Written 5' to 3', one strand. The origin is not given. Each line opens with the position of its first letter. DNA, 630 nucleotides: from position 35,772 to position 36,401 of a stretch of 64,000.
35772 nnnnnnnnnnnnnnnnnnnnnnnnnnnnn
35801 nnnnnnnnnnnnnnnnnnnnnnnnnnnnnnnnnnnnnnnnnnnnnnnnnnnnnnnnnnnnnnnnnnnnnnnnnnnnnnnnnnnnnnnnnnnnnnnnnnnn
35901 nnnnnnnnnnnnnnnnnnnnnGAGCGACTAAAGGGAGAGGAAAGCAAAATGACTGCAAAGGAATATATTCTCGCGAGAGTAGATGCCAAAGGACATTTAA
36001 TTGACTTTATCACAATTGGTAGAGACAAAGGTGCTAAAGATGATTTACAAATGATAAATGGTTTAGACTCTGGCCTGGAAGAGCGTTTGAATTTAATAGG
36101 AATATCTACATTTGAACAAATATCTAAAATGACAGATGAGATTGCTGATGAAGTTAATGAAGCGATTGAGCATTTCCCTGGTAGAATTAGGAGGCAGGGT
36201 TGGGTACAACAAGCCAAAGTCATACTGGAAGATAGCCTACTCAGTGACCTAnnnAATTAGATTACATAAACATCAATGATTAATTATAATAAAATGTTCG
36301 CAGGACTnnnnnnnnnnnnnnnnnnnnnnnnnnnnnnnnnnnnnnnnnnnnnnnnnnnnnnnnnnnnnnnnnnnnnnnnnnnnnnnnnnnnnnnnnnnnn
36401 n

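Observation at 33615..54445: The soluble coiled-coil protein and the tail of the giant surface protein end in the same module, a possible surface-to-cytoplasm linkage system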

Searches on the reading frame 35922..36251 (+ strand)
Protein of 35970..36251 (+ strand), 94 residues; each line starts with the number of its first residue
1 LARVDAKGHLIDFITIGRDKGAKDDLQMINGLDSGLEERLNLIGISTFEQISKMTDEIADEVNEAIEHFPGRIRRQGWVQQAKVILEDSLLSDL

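Call 8: search_protein_families(library=pfam, proteins=[window:35970-36251:+], max_evalue=10)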
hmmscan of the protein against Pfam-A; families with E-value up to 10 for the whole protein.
window:35970-36251:+ (94 aa): 0 families

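Call 11: search_protein_families(library=ncbifam, proteins=[window:35970-36251:+], max_evalue=10)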
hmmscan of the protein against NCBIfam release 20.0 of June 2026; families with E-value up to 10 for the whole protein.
window:35970-36251:+ (94 aa): 8 families
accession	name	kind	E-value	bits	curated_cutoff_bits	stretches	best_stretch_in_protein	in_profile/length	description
NF009040.0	PRK12373.1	equivalog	1.5e-14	54.5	514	1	20-88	319-386/400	NADH-quinone oxidoreductase subunit E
NF008966.0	PRK12311.1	equivalog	3.5e-12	46.1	526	1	11-88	256-332/334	30S ribosomal protein S2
NF008916.0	PRK12278.1-4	equivalog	4.8e-10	39.6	193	1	21-84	157-220/223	50S ribosomal protein L21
NF008915.0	PRK12278.1-1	equivalog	6.7e-10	39.2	281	1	20-85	150-213/216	50S ribosomal protein L21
NF045508.1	PhasinPhaH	equivalog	1.3e-05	25.5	250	1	22-85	169-231/234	phasin PhaH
TIGR02134.1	transald_staph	equivalog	0.0016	18.2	281.95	1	37-77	112-152/236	transaldolase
TIGR03582.1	EF_0829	hypoth_equivalog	0.051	13.9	69.35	1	35-68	55-88/107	PRD domain protein, EF_0829/AHA_3910 family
TIGR03491.1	TIGR03491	subfamily_domain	0.077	11.9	97.45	1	22-89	210-272/462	TM0106 family RecB-like putative nuclease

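Call 18: find_homologous_proteins(query=A1, max_evalue=0.00001)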
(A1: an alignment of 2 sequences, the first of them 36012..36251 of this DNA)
Query A1 (2 sequences) (80 aa, profile of the alignment): 122 proteins with E <= 0.00001 among 125 candidates; the best 120 are listed.
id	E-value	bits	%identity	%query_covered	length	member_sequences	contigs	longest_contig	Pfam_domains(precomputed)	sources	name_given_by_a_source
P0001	6.2e-44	166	58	80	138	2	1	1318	-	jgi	jgi:predicted flap endonuclease-1-like 5' DNA nuclease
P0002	9.2e-44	165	57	81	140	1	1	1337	-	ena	-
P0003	2.3e-43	164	60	75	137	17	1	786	-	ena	-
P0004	2.0e-42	161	60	75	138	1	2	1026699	-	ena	-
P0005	3.6e-42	160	57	76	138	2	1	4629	PF26014.1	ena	-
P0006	6.0e-41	156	58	74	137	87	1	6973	-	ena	-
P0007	2.8e-40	154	51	81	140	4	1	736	-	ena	-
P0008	3.4e-38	147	89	99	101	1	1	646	-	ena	-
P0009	6.8e-35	137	81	99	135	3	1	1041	-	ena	-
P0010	2.6e-34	135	58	83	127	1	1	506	-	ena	-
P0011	3.1e-34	135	84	93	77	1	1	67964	-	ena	-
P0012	6.2e-33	130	74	100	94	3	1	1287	-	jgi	-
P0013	5.8e-31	124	56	89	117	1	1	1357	-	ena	-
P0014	1.2e-30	123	84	84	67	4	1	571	-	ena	-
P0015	1.2e-30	123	59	83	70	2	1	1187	-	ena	-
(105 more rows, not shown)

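Call 19: find_related_loci(query=A1, collection=genome_contigs, flank=10000)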
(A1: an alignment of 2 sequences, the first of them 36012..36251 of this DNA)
Query A1 (80 aa) in genome_contigs; peptide patterns used: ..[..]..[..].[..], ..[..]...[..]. (x = any residue, [..] = any of these).
163 stretches matched a pattern; 19 encode a relative of the query (tblastn E <= 1e-3); 19 distinct loci.
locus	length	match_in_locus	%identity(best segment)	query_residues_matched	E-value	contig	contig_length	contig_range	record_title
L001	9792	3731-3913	62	9-69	9e-23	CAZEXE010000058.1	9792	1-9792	MAG TPA_asm: uncultured Candidatus Poseidoniales archaeon isolate SRP077602_co3_581 genome assembly, contig: NODE_11584_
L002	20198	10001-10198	59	9-74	3e-22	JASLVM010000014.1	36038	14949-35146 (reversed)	MAG: Poseidonia sp. isolate ETNP17_MAG_14 NODE_14_length_36038_cov_14.481132, whole genome shotgun sequence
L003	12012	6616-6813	58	9-74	5e-22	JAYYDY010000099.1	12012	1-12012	MAG: Thermoplasmatota archaeon isolate XS_MAG49 XS_MAG49_0100, whole genome shotgun sequence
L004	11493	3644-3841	58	9-74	5e-22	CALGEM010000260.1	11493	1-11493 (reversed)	MAG TPA_asm: uncultured euryarchaeote isolate ERR599053_bin.127_CONCOCT_v1.1_MAG genome assembly, contig: ERZ840905.8049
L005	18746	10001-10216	54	1-72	2e-21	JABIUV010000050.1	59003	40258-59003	MAG: Bacteroidetes bacterium isolate SI072_bin56 k141_1364648, whole genome shotgun sequence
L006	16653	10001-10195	54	9-73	6e-20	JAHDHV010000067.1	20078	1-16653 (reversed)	MAG: Bacteroidetes bacterium isolate MAG-78 RZ_7595, whole genome shotgun sequence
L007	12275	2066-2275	51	9-78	8e-20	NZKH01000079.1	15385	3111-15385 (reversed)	MAG: Methanobacteriota archaeon isolate IN961 MHASMcontig_136311, whole genome shotgun sequence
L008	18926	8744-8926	57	9-69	2e-19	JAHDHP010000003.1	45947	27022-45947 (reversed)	MAG: Bacteroidetes bacterium isolate MAG-72 RZ_2169, whole genome shotgun sequence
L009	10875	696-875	55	9-68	1e-18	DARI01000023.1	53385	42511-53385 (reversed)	MAG TPA_asm: Euryarchaeota archaeon UBA557 UBA557_contig_1245, whole genome shotgun sequence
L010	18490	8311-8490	55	9-68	9e-19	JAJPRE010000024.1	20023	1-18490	MAG: Candidatus Thalassarchaeaceae archaeon isolate MAG_46 20082D-01-04-S10-L004-001_1261, whole genome shotgun sequence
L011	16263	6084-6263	55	9-68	2e-18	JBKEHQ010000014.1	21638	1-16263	MAG: Candidatus Thalassarchaeaceae archaeon isolate 3300057219_20 Ga0535636_0000452, whole genome shotgun sequence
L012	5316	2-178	56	17-75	3e-18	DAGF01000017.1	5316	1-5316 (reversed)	MAG TPA_asm: Euryarchaeota archaeon UBA549 UBA549_contig_2231, whole genome shotgun sequence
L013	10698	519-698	55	9-68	3e-18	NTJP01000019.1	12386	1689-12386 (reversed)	MAG: Marine Group II euryarchaeote MED-G38 EUII-MED-G38-C19, whole genome shotgun sequence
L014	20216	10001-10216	44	2-72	3e-16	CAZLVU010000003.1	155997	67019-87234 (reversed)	MAG TPA_asm: uncultured Candidatus Poseidoniales archaeon isolate SRP260945_co1_377 genome assembly, contig: NODE_51_len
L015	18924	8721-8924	43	4-71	8e-16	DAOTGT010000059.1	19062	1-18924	MAG TPA_asm: Candidatus Competibacter sp. isolate AMR_MDS_3070 NODE_3470_length_19062_cov_34.882043, whole genome shotgu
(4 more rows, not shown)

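Call 49: predict_structure(alignment_id=A3)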
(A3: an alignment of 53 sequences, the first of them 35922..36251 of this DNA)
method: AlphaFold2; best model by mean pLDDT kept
length: 110 residues; sequences in the alignment: 53
mean_pLDDT: 88.7   pTM: 0.78
mean pLDDT of the five models: 88.7, 88.0, 87.5, 86.8, 86.7
residues with pLDDT >= 90: 74; 70-90: 27; 50-70: 5; < 50: 4
segments of 3 or more residues with pLDDT < 50: 1-3
pLDDT, mean of each block of 10 residues (from residue 1): 54 89 92 89 95 95 96 94 89 95 88
secondary structure, 60 per line:
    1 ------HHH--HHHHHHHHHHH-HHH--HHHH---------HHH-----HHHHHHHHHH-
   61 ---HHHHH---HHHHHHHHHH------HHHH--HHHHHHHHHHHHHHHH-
elements in order: H12-22 H29-32 H50-59 H64-68 H72-81 H88-91 H94-109

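Call 51: search_protein_representatives(alignment_id=A3)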
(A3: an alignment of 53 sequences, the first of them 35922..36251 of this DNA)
Query: 53 sequences, 126 profile positions. Proteins with E-value up to 0.001 (for the whole library): 14170; up to 1e-10: 6526; up to 1e-30: 663. The best 150 are listed.
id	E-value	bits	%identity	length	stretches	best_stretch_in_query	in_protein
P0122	4.2e-278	921.8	-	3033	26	54-122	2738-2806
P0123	5.8e-248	824.4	-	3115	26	25-120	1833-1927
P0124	2.1e-207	693.3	-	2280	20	46-118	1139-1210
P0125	7.4e-166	559.1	-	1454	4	6-119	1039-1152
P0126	9.0e-134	455.4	-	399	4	23-123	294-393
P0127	2.8e-128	437.6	-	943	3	17-120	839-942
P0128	1.5e-123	422.4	-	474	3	17-119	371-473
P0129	2.6e-122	418.4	-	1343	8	40-121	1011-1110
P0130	5.3e-111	381.8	-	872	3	7-120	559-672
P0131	3.4e-105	363.1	-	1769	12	43-118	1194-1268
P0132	1.9e-100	347.7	-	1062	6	51-121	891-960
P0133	3.5e-98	340.4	-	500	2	4-124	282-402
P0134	5.8e-97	336.4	-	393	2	16-116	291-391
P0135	4.2e-96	333.7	-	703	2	5-123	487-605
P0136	8.5e-96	332.7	-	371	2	16-117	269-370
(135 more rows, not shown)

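Call 52: fold_search(model_id=the predicted structure, library=pdb)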
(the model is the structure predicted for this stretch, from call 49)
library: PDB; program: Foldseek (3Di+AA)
matches with E <= 10: 30; with E <= 0.001: 0
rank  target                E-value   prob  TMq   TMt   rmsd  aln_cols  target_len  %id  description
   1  4mtn                  1.2e+00  0.77  0.49  0.15   9.0       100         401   19  Crystal structure of transcription termination factor NusA from Planctomyces limnophilus DSM 3776 (released 2013-10-02)
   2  2z43_B                2.8e+00  0.66  0.45  0.18   1.9        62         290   13  Structure of a twinned crystal of RadA (released 2007-11-13)
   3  2bke                  2.8e+00  0.60  0.44  0.18   2.0        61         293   13  Conformational Flexibility Revealed by the Crystal Structure of a Crenarchaeal RadA (released 2005-03-16)
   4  3iiu                  3.1e+00  0.02  0.17  0.12  12.1        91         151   15  Structure of the reconstituted Peridinin-Chlorophyll a-Protein (RFPCP) mutant N89L (released 2009-11-24)
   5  7qtt_A                3.6e+00  0.08  0.28  0.04   7.6       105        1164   10  Structural organization of a late activated human spliceosome (Baqr, core region) (released 2023-05-10)
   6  8ch6_A                3.8e+00  0.08  0.27  0.04   9.2        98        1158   12  Structure of a late-stage activated spliceosome (BAqr) arrested with a dominant-negative Aquarius mutant (state B comp (released 2023-05-10)
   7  4fbi_A                4.3e+00  0.05  0.22  0.29  12.1        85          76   15  Crystal Structure of an R46A mutant of the Restriction-Modification Controller Protein C.Esp1396I (Trigonal Form) (released 2013-04-10)
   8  7aoi_BS               4.5e+00  0.23  0.46  0.36  13.5        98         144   12  Trypanosoma brucei mitochondrial ribosome large subunit assembly intermediate (released 2020-12-02)
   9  4g78                  4.8e+00  0.05  0.24  0.18  14.1       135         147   11  Subatomic Resolution Crystal Structure of Histidine-containing Phosphotransfer Protein MtHPt2 from Medicago truncatula (released 2013-07-24)
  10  9h6e_C                5.3e+00  0.05  0.24  0.18  13.2       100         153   12  Complex of Histidine-containing phosphotransfer 1 (AHP1) and Response regulator 1 (ARR1) from A. thaliana (released 2025-03-26)
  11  4fbi_C                5.3e+00  0.04  0.22  0.30  12.1        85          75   15  Crystal Structure of an R46A mutant of the Restriction-Modification Controller Protein C.Esp1396I (Trigonal Form) (released 2013-04-10)
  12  3f51_F                6.3e+00  0.05  0.24  0.27  12.2        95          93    9  Crystal Structure of the clp gene regulator ClgR from Corynebacterium glutamicum (released 2008-11-18)
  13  6yxx_BS               7.0e+00  0.13  0.42  0.30  13.9        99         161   14  State A of the Trypanosoma brucei mitoribosomal large subunit assembly intermediate (released 2020-10-14)
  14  9h6e_A                7.0e+00  0.04  0.24  0.18  13.3       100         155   11  Complex of Histidine-containing phosphotransfer 1 (AHP1) and Response regulator 1 (ARR1) from A. thaliana (released 2025-03-26)
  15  3iis                  7.0e+00  0.01  0.17  0.12  12.1        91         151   14  Structure of the reconstituted Peridinin-Chlorophyll a-Protein (RFPCP) (released 2009-11-24)
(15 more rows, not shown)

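Call 75: search_solved_structures(query=A3, max_evalue=0.01)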
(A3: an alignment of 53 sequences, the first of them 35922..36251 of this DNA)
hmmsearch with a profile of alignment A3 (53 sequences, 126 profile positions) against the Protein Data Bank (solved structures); distinct sequences matched with E-value up to 0.01: 2.
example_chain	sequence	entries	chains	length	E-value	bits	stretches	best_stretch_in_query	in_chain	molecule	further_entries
9wqv_a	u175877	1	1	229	4.9e-19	71.6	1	46-119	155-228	NADH:ubiquinone oxidoreductase 41 kd complex i subunit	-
8yy9_O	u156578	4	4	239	7.6e-18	67.8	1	44-119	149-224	Reaction center protein O chain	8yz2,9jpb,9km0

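Call 80: search_protein_families(library=pfam, proteins=[P0126, P0128], max_evalue=0.01)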
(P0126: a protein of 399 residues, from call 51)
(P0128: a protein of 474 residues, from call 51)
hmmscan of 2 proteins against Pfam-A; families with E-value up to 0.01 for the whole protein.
P0126 (399 aa): 15 families
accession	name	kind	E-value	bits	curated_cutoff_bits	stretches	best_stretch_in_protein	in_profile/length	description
PF14520.12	HHH_5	-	6.4e-14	52.6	27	0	133-166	3-36/57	Helix-hairpin-helix domain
PF11731.14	Cdd1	-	1.3e-13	51.4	25.5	0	33-65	4-36/86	Pathogenicity locus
PF11798.14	IMS_HHH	-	2.5e-13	49.9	24.4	0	229-250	11-32/32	IMS family HHH motif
PF10391.15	DNA_pol_lambd_f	-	7.8e-09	35.7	29.8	0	328-370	4-47/51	Fingers domain of DNA polymerase lambda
PF14229.12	DUF4332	-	9.8e-09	35.9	23.2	0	332-387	2-57/122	Domain of unknown function (DUF4332)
PF00633.29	HHH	-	6.4e-07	29.4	24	0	123-142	2-21/30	Helix-hairpin-helix motif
PF21999.2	IMS_HHH_1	-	1.2e-06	29.4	27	0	236-261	5-30/53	DNA polymerase-iota, thumb domain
PF00416.27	Ribosomal_S13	-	5.1e-06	27.3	31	0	226-299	12-86/128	Ribosomal protein S13/S18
PF12836.13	HHH_3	-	7.6e-06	26.4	27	0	322-340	41-59/65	Helix-hairpin-helix motif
PF04994.19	TfoX_C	-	1.9e-05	25.1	23.1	0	183-218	15-52/81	TfoX C-terminal domain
PF12531.13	DUF3731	-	0.00028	21.3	25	0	173-234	39-101/248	DNA-K related protein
PF22828.1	HphA_N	-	0.0018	19.1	22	0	204-258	36-90/110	HphA N-terminal heme-binding domain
PF12826.13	HHH_2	-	0.0019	18.8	27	0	216-241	22-47/64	Helix-hairpin-helix motif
PF02961.22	SAM_BAF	-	0.002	19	25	0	134-159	20-45/88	Barrier to autointegration factor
PF14716.13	HHH_8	-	0.0052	17.6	30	0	30-52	43-65/73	Helix-hairpin-helix domain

P0128 (474 aa): 8 families
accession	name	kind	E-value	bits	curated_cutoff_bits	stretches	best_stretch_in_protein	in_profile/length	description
PF14520.12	HHH_5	-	3.5e-13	50.3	27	1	410-438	3-31/57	Helix-hairpin-helix domain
PF11731.14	Cdd1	-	5.6e-13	49.3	25.5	1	407-442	4-39/86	Pathogenicity locus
PF10391.15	DNA_pol_lambd_f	-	2.9e-09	37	29.8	1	411-438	3-30/51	Fingers domain of DNA polymerase lambda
PF14229.12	DUF4332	-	3.1e-07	31.1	23.2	0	313-347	2-36/122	Domain of unknown function (DUF4332)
PF21999.2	IMS_HHH_1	-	7.1e-07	30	27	0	61-85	5-29/53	DNA polymerase-iota, thumb domain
PF11798.14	IMS_HHH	-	5.5e-06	26.8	24.4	0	311-327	16-32/32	IMS family HHH motif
PF17117.11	DUF5104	-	3.1e-05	24.9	27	0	82-106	23-47/107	Domain of unknown function (DUF5104)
PF04994.19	TfoX_C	-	0.00031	21.3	23.1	0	306-339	3-36/81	TfoX C-terminal domain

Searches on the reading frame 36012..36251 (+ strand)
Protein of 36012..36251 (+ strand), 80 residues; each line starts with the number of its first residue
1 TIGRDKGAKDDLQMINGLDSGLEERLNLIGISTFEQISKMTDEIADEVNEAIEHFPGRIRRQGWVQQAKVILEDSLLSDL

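Call 78: search_protein_families(library=pfam, proteins=[L006:2813-4225:+, L006:4377-5381:+, L006:10415-11464:-, L006:11537-12193:-, L008:3198-4514:+, L008:1649-2776:-, L008:10150-12054:-, L008:9504-9914:-, L006:115-1590:-, L008:12120-12764:+], max_evalue=0.0001)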
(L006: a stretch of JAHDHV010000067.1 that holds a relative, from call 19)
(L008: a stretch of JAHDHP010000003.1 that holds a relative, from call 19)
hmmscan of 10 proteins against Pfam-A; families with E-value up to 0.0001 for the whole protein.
L006:2813-4225:+ (471 aa): 1 family
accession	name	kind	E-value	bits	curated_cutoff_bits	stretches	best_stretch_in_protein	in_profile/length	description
PF00691.25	OmpA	-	2.1e-32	111.8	27.2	2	367-464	1-98/98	OmpA family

L006:4377-5381:+ (335 aa): 1 family
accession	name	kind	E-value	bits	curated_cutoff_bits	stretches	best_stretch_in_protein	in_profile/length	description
PF01442.23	Apolipoprotein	-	4e-05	23.8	90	1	187-286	2-96/190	Apolipoprotein A1/A4/E domain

L006:10415-11464:- (350 aa): 2 families
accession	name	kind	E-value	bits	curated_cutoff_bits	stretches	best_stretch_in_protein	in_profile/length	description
PF00762.24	Ferrochelatase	-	6.6e-102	341.2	27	1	4-349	1-316/317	Ferrochelatase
PF01903.22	CbiX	-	2.1e-07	31.6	22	0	91-139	12-61/106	CbiX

L006:11537-12193:- (219 aa): 4 families
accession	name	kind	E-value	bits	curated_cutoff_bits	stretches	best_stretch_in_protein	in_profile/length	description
PF00196.25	GerE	-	2.1e-17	62.9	23.5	1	156-211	2-57/57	Bacterial regulatory proteins, luxR family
PF00072.30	Response_reg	-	4.2e-10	40.2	30.2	1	7-118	1-110/111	Response regulator receiver domain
PF08281.18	Sigma70_r4_2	-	3e-05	24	25.7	1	155-199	9-54/54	Sigma-70, region 4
PF13384.12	HTH_23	-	5.3e-05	23.4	24.6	0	159-194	5-40/50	Homeodomain-like domain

L008:3198-4514:+ (439 aa): 1 family
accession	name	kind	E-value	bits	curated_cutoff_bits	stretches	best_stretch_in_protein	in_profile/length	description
PF00691.25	OmpA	-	1.7e-28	99.3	27.2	1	335-431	2-98/98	OmpA family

L008:1649-2776:- (376 aa): 1 family
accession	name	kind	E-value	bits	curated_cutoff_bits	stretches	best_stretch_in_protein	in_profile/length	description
PF03544.19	TonB_C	-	3.9e-16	59.7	24.6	1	295-374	2-79/79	Gram-negative bacterial TonB protein C-terminal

L008:10150-12054:- (635 aa): 6 families
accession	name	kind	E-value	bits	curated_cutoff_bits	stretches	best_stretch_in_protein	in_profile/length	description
PF00441.29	Acyl-CoA_dh_1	-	6.6e-40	137.1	22.4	1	292-455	1-145/150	Acyl-CoA dehydrogenase, C-terminal domain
PF21263.2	Acyl-CoA-dh_C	-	8.9e-29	100.1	27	1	504-607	1-96/96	Acyl-CoA dehydrogenase, C-terminal domain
PF02771.21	Acyl-CoA_dh_N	-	3.1e-28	98.8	22.9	1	69-182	1-113/113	Acyl-CoA dehydrogenase, N-terminal domain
PF02770.24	Acyl-CoA_dh_M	-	1.9e-24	86.1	33.3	1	186-280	1-97/97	Acyl-CoA dehydrogenase, middle domain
PF08028.16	Acyl-CoA_dh_2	-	9.3e-16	58.8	22.7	1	310-448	4-133/134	Acyl-CoA dehydrogenase, C-terminal domain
PF22924.1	ACOX_C_alpha1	-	8.9e-08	32.5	27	1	304-450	6-159/169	Acyl-CoA oxidase, C-alpha1 domain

L008:9504-9914:- (137 aa): 0 families

L006:115-1590:- (492 aa): 5 families
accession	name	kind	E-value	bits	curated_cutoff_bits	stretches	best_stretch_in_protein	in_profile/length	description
PF13905.12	Thioredoxin_8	-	7.3e-19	68.3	27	1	372-468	1-94/94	Thioredoxin-like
PF08534.16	Redoxin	-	2.1e-15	57.3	26.6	1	351-476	7-136/148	Redoxin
PF00085.26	Thioredoxin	-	2e-11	44.2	23.5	1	373-425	19-67/103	Thioredoxin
PF00578.27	AhpC-TSA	-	1.6e-09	38.2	26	1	357-468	10-121/124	AhpC/TSA family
PF13098.12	Thioredoxin_2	-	2.4e-06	28.3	27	1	371-469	4-88/104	Thioredoxin-like domain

L008:12120-12764:+ (215 aa): 2 families
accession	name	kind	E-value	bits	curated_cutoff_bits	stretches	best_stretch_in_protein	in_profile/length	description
PF13972.11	TetR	-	1.3e-17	64.4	25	1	57-199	2-144/144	Bacterial transcriptional repressor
PF00440.29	TetR_N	-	4.5e-09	36.4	24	1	7-52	1-46/47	Bacterial regulatory proteins, tetR family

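Call 80: search_protein_families(library=pfam, proteins=[P0005], max_evalue=0.01)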
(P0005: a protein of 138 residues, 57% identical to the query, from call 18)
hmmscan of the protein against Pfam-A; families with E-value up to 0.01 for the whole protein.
P0005 (138 aa): 2 families
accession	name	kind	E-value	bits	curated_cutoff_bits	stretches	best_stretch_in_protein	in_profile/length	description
PF17117.11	DUF5104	-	0.00032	21.6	27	0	101-131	22-52/107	Domain of unknown function (DUF5104)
PF14520.12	HHH_5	-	0.0073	17.2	27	0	75-107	3-33/57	Helix-hairpin-helix domain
